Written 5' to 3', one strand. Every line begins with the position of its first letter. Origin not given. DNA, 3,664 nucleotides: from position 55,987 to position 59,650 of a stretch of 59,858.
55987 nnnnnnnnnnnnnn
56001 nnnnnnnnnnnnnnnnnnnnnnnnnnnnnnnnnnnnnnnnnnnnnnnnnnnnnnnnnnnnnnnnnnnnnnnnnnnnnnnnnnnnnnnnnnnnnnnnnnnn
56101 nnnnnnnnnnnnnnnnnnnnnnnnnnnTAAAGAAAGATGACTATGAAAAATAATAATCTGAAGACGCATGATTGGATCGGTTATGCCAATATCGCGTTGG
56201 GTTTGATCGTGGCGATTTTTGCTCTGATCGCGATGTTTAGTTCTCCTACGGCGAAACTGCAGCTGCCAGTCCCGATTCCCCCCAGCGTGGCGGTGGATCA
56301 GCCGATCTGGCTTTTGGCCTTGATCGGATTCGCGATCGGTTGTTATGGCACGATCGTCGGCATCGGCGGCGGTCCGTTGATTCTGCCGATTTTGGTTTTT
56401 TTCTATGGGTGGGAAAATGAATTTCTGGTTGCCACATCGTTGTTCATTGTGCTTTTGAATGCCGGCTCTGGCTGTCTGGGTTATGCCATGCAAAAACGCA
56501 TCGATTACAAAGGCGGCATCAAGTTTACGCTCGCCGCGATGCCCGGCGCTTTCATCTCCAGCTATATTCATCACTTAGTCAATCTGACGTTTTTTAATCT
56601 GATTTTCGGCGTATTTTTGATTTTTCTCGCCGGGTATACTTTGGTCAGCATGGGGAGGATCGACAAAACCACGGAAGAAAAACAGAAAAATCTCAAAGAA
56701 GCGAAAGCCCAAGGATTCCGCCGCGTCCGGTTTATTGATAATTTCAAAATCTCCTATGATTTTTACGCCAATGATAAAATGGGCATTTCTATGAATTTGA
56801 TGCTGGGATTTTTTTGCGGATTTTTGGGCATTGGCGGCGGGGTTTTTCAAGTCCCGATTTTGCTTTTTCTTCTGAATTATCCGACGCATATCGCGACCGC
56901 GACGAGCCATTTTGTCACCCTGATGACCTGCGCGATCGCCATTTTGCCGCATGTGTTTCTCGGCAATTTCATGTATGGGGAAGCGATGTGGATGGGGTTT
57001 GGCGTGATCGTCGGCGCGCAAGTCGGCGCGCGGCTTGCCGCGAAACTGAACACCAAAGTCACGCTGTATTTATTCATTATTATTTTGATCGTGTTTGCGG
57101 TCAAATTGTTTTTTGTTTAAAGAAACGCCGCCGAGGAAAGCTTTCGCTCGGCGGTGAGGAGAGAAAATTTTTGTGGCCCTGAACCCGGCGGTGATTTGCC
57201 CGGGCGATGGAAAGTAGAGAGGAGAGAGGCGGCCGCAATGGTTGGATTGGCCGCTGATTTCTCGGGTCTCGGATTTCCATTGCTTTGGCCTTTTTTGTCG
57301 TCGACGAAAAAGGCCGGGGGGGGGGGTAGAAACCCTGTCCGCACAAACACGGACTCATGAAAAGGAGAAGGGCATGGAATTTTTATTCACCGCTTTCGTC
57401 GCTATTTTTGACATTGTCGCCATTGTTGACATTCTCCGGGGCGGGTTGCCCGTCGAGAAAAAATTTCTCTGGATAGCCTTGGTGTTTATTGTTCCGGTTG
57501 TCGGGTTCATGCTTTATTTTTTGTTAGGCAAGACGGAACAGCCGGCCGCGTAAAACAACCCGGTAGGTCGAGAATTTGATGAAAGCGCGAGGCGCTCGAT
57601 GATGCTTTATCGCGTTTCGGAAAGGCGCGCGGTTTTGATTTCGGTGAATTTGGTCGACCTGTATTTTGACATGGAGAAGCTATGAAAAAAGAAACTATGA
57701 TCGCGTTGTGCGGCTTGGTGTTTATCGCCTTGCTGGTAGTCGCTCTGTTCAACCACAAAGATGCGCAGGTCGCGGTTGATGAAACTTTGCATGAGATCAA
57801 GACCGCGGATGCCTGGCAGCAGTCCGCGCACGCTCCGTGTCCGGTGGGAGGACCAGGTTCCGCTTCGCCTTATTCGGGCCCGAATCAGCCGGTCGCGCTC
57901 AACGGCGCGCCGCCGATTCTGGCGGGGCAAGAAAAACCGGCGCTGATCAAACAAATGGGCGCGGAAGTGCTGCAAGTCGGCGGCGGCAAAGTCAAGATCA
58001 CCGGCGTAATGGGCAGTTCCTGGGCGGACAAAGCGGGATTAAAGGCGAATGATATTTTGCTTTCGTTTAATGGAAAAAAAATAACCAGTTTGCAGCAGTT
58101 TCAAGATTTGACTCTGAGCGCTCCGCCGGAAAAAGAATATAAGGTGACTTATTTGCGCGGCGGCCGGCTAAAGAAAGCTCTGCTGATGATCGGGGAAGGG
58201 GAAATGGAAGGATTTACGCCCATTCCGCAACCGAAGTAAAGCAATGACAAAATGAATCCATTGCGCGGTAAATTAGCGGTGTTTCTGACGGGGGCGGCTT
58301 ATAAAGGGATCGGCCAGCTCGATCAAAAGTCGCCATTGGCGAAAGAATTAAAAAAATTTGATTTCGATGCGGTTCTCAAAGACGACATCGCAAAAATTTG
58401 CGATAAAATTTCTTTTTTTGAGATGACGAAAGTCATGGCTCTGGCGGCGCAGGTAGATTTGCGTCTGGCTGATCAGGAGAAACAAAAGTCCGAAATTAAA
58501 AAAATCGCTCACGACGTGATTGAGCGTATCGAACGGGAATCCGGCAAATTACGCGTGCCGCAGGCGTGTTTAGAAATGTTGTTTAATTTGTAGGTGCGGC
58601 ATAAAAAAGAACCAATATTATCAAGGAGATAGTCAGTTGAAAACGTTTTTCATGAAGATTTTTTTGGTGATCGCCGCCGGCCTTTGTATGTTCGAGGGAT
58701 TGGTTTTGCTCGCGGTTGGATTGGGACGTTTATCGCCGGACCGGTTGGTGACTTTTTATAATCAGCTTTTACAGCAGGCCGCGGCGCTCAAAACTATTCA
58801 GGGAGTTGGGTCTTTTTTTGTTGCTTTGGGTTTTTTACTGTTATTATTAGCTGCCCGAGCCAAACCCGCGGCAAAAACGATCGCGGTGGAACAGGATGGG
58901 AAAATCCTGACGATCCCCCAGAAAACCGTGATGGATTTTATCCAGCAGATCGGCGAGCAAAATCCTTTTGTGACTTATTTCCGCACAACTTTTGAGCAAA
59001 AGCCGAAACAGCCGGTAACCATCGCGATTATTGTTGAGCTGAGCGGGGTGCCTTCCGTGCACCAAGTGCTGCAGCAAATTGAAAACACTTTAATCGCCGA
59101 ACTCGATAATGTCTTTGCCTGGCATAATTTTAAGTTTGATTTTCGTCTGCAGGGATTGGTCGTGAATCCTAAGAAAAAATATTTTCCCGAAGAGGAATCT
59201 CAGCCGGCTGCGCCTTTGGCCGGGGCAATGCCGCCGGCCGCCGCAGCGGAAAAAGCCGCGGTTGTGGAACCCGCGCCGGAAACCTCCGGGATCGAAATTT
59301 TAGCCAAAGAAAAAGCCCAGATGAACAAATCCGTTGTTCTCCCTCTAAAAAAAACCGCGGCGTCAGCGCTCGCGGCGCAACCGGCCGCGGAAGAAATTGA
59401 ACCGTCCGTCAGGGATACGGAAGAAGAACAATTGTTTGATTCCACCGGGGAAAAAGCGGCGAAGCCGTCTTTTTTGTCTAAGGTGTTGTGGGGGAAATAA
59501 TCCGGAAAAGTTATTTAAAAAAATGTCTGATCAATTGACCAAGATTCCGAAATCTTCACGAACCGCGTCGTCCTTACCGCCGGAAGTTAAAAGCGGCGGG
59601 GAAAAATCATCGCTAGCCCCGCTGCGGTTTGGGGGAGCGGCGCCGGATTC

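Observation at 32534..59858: Magnetosome superoperon with a complete Ahb heme pathway embedded between mamP and mamL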

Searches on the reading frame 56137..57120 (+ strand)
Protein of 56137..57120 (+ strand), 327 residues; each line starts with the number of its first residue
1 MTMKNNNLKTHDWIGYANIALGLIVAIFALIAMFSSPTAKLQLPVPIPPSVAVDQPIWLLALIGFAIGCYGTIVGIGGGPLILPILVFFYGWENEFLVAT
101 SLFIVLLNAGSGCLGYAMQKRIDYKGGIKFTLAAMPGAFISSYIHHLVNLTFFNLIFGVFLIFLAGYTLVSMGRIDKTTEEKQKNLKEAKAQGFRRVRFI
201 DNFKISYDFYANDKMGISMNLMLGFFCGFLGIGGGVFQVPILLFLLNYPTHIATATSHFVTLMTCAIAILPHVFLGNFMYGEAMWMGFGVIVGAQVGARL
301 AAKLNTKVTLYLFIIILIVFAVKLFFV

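Call 5: search_protein_families(library=pfam, proteins=[window:56137-57120:+], max_evalue=0.01)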
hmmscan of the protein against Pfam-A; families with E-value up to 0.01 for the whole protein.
window:56137-57120:+ (327 aa): 2 families
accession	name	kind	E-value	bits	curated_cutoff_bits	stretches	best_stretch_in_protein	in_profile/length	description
PF01925.25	TauE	-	7.9e-53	180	32.6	2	60-324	1-237/237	Sulfite exporter TauE/SafE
PF07690.21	MFS_1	-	0.0015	18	33.4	1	130-317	130-304/347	Major Facilitator Superfamily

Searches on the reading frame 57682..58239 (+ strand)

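Call 5: search_protein_families(library=pfam, proteins=[window:57682-58239:+], max_evalue=0.01)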
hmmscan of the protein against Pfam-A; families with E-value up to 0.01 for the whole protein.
window:57682-58239:+ (185 aa): 3 families
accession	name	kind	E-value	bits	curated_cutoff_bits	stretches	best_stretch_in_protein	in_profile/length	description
PF13180.12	PDZ_2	-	8.5e-11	42.4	27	1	93-166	4-76/80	PDZ domain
PF17820.7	PDZ_6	-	1.1e-09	38.3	27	1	106-150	2-46/54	PDZ domain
PF00595.29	PDZ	-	6.2e-05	23.7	23.2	1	101-139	21-62/81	PDZ domain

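Call 64: search_protein_families(library=pfam, proteins=[window:57682-58239:+], max_evalue=0.01)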
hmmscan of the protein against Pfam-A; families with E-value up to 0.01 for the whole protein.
window:57682-58239:+ (185 aa): 3 families
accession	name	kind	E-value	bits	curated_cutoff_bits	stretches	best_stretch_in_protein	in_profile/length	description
PF13180.12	PDZ_2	-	8.5e-11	42.4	27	1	93-166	4-76/80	PDZ domain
PF17820.7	PDZ_6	-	1.1e-09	38.3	27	1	106-150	2-46/54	PDZ domain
PF00595.29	PDZ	-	6.2e-05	23.7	23.2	1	101-139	21-62/81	PDZ domain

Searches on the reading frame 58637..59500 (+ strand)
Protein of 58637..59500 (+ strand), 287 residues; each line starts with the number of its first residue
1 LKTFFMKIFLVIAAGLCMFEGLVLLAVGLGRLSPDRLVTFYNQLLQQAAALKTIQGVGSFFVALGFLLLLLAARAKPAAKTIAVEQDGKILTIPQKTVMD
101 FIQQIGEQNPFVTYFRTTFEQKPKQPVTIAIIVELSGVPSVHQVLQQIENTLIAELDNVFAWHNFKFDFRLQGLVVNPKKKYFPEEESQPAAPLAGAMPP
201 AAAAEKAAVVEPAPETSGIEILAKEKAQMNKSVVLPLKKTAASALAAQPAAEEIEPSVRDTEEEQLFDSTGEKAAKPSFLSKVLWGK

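Call 5: search_protein_families(library=pfam, proteins=[window:58637-59500:+], max_evalue=0.01)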
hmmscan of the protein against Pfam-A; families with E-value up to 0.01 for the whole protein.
window:58637-59500:+ (287 aa): 1 family
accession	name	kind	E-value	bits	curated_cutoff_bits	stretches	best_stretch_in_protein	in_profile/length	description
PF14248.12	DUF4345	-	0.0035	17.8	26.5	1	6-80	2-71/119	Domain of unknown function (DUF4345)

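Call 64: search_protein_families(library=pfam, proteins=[window:58637-59500:+], max_evalue=0.01)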
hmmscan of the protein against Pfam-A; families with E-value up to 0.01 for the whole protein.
window:58637-59500:+ (287 aa): 1 family
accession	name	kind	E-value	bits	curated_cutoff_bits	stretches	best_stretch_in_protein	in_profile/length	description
PF14248.12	DUF4345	-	0.0035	17.8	26.5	1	6-80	2-71/119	Domain of unknown function (DUF4345)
